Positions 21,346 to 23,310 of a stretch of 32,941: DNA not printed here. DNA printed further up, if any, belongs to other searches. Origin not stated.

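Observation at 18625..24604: Tightly coupled three-gene envelope operon of unknown function, 3 kb from the T9SS core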

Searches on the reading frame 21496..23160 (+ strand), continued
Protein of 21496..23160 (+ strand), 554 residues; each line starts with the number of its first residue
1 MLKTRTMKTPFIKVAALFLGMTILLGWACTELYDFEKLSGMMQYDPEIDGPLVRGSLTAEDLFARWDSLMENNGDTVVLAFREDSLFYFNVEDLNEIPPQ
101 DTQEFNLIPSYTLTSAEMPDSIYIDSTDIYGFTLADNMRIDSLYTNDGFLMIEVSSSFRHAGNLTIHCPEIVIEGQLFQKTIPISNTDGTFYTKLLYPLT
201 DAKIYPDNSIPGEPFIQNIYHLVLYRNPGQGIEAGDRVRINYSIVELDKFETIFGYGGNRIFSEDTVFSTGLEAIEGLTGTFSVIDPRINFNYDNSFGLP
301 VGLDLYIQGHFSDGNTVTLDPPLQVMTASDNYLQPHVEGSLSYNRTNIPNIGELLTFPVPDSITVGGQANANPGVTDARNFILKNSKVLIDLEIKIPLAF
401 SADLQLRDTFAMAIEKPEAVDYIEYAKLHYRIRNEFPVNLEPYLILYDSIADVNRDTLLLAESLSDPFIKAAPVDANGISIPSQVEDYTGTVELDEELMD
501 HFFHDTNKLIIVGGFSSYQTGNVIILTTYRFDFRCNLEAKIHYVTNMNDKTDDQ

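Call 49: find_related_loci(query=A5, collection=genome_contigs, flank=10000)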
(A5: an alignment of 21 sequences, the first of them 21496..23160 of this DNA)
Query A5 (554 aa) in genome_contigs; peptide patterns used: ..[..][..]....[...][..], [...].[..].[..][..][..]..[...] (x = any residue, [..] = any of these).
67 stretches matched a pattern; 19 encode a relative of the query (tblastn E <= 1e-3); 19 distinct loci.
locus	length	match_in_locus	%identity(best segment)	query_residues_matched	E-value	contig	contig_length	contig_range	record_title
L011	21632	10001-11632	64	7-549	0e+0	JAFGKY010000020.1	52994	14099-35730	MAG: Bacteroidales bacterium isolate Zod_Metabat.37 k87_1397964, whole genome shotgun sequence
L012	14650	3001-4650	63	2-553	0e+0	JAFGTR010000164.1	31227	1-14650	MAG: Bacteroidales bacterium isolate Zod_Metabat.988 k87_5402710, whole genome shotgun sequence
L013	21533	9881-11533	62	3-554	0e+0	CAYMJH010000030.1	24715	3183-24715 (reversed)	MAG TPA_asm: uncultured Bacteroidales bacterium isolate SRP192927_co7_187 genome assembly, contig: NODE_3435_length_2471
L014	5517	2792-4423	55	2-547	0e+0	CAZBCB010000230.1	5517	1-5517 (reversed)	MAG TPA_asm: uncultured Bacteroidales bacterium isolate SRP167436_co1_129 genome assembly, contig: NODE_24661_length_551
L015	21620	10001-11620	44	16-550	5e-147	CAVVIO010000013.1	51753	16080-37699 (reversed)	MAG: uncultured Bacteroidales bacterium isolate MFD02923.bin.2.58 genome assembly, contig: contig_18975, whole genome sh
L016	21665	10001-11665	42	2-548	4e-135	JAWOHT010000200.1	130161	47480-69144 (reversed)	MAG: Bacteroidales bacterium isolate CWP5-1.bin.146 k191_517000, whole genome shotgun sequence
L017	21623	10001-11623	42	17-546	7e-129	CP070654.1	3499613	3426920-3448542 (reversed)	MAG: Bacteroidales bacterium isolate bin82 chromosome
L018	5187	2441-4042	42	17-543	1e-129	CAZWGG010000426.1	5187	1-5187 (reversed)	MAG TPA_asm: uncultured Bacteroidales bacterium isolate binchicken_co129_198 genome assembly, contig: NODE_57162_length_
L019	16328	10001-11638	41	1-543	6e-128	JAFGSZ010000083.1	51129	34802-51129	MAG: Bacteroidales bacterium isolate Zod_Metabat.943 k87_7056364, whole genome shotgun sequence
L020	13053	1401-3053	41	13-544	4e-125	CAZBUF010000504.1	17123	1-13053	MAG TPA_asm: uncultured Bacteroidales bacterium isolate SRP185410_co1_447 genome assembly, contig: k141_1206236, whole g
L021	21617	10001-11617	40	21-551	1e-124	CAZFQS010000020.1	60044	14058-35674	MAG TPA_asm: uncultured Bacteroidales bacterium isolate binchicken_co100_434 genome assembly, contig: NODE_700_length_60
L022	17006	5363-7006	38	11-553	3e-124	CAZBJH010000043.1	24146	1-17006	MAG TPA_asm: uncultured Bacteroidales bacterium isolate binchicken_co228_355 genome assembly, contig: NODE_2743_length_2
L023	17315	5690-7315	40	12-543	3e-123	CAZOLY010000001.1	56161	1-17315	MAG TPA_asm: uncultured Bacteroidales bacterium isolate SRP214966_co4_484 genome assembly, contig: NODE_289_length_56161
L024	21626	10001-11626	39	12-543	2e-121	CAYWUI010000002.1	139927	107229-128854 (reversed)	MAG TPA_asm: uncultured Bacteroidales bacterium isolate binchicken_co34_333 genome assembly, contig: NODE_60_length_1399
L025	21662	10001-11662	37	1-549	4e-109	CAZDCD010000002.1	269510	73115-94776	MAG TPA_asm: uncultured Bacteroidales bacterium isolate binchicken_co129_272 genome assembly, contig: NODE_14_length_269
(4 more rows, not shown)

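Call 54: search_solved_structures(query=A1, max_evalue=10, show_alignments=2)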
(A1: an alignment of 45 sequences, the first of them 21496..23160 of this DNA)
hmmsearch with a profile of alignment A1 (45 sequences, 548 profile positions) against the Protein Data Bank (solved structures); distinct sequences matched with E-value up to 10: 2.
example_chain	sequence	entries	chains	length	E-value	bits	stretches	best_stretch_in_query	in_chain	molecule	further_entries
8bl3_A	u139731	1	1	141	0.34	12.6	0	206-245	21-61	scIg12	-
8bl6_A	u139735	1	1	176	0.54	12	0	206-245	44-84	dIG14-scdim-EF62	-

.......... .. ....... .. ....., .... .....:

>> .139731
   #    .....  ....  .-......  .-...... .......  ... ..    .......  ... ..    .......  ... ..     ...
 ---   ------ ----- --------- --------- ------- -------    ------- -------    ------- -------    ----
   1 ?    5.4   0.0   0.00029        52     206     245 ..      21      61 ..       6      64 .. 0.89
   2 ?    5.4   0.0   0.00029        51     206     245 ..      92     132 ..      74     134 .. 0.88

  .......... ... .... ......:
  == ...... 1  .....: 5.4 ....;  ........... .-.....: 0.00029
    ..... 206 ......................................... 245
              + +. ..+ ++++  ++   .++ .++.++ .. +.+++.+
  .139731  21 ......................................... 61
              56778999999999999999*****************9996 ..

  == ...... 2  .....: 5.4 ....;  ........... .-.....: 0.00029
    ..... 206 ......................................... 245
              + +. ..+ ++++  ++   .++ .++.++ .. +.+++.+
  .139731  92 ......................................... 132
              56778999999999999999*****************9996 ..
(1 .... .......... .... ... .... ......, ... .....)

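Call 68: search_protein_families(library=pfam, alignment_id=A1, max_evalue=1)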
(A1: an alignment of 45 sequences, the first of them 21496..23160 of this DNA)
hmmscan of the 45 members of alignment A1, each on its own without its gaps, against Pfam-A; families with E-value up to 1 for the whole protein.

A. member 1, window:21496-23160:+ (554 aa): 0 families

B. families by the number of members that match (of 45 scanned): 18 families
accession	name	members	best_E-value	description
PF02599.21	CsrA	3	0.0053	Global regulator protein family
PF19510.5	DUF6044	2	0.0023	Protein of unknown function (DUF6044)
PF21507.2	V18-19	1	0.0056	Sputnik minor capsid protein V18/19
PF02368.24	Big_2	1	0.0071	Bacterial Ig-like domain (group 2)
PF16586.11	DUF5060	1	0.024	Domain of unknown function (DUF5060)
PF23810.1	DUF7182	1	0.037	Family of unknown function (DUF7182)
PF02563.21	Poly_export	1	0.038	Polysaccharide biosynthesis/export protein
PF19671.4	DUF6174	1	0.05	Family of unknown function (DUF6174)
PF16992.11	RNA_pol_RpbG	1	0.061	DNA-directed RNA polymerase, subunit G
PF14292.12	SusE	1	0.062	SusE outer membrane protein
PF17743.7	DUF5580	1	0.085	Family of unknown function (DUF5580) N-terminal domain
PF09411.16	PagL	1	0.095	Lipid A 3-O-deacylase (PagL)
PF11649.13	T4_neck-protein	1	0.1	Virus neck protein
PF22063.2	Pdc1_Ge1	1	0.13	Pdc1 Ge1 domain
PF17164.10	DUF5122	1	0.15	Domain of unknown function (DUF5122) beta-propeller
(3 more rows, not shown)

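Call 76: search_protein_representatives(alignment_id=A1)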
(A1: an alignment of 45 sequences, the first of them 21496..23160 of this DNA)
Query: 45 sequences, 548 profile positions. Proteins with E-value up to 0.001 (for the whole library): 4886; up to 1e-10: 3788; up to 1e-30: 2224. The best 150 are listed.
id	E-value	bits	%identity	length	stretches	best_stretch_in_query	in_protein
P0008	2.3e-218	742.7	-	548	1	1-547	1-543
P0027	2.3e-199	680.0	-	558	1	3-546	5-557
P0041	1.4e-192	657.6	-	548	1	1-544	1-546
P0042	1.2e-190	651.2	-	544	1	1-544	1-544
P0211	7.1e-180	615.7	-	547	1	10-547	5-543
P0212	8.6e-170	582.4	-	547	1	9-545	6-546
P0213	1.5e-158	545.2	-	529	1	6-547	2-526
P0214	4.3e-154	530.6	-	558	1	10-547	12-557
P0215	1.1e-145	502.8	-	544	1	10-546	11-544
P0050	2.0e-145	501.9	-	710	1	9-547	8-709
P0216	2.9e-143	494.8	-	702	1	5-543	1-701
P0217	8.3e-139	480.1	-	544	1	9-546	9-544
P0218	1.7e-136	472.5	-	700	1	7-542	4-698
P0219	8.5e-136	470.2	-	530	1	8-544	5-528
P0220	2.0e-134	465.6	-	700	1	6-543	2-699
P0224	1.6e-131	456.0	-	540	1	17-545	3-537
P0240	6.9e-117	407.8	-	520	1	7-542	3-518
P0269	1.2e-99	350.9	-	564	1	10-546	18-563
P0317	6.4e-87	308.8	-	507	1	8-543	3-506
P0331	9.6e-86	305.0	-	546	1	10-542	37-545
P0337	3.5e-85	303.1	-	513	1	8-544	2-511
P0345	2.6e-84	300.2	-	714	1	5-538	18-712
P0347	3.3e-84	299.9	-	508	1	8-543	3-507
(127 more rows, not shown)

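Call 77: list_cluster_members(proteins=[P0216, P0219, P0240, P0317, P0337, P0347, P0224, P0269, P0331, P0345])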
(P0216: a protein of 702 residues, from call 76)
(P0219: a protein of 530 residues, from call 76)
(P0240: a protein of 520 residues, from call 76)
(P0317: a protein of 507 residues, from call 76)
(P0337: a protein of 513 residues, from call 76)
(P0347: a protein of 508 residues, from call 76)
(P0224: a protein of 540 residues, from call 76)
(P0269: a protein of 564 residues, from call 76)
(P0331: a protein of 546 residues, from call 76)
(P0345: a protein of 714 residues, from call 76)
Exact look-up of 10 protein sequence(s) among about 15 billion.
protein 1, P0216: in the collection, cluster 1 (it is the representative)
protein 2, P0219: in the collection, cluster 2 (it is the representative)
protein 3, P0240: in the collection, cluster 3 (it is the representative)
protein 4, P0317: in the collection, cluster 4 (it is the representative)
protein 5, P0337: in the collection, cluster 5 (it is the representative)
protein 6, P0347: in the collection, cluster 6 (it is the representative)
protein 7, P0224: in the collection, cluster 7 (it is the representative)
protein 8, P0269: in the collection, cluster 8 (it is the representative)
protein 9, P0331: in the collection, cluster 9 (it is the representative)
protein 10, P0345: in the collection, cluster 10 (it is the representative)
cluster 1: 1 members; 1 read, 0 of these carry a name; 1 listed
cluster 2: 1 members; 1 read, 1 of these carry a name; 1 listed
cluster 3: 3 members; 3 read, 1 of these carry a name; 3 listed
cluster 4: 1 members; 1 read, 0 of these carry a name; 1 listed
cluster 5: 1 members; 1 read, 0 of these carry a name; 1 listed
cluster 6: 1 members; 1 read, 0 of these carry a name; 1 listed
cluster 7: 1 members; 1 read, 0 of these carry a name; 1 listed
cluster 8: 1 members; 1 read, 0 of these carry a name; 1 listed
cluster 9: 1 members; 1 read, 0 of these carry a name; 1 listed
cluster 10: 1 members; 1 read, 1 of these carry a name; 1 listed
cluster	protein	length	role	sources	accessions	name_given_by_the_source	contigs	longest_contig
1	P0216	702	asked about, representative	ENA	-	-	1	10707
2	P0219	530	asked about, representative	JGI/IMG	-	hypothetical protein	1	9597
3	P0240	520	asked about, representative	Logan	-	-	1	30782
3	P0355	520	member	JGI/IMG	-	hypothetical protein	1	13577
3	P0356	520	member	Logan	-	-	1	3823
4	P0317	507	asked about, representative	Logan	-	-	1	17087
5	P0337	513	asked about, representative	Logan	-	-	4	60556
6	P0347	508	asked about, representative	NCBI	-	-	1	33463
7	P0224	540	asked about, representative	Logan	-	-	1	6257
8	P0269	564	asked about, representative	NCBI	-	-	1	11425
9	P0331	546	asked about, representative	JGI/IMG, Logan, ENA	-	-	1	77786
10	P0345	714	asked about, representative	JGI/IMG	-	hypothetical protein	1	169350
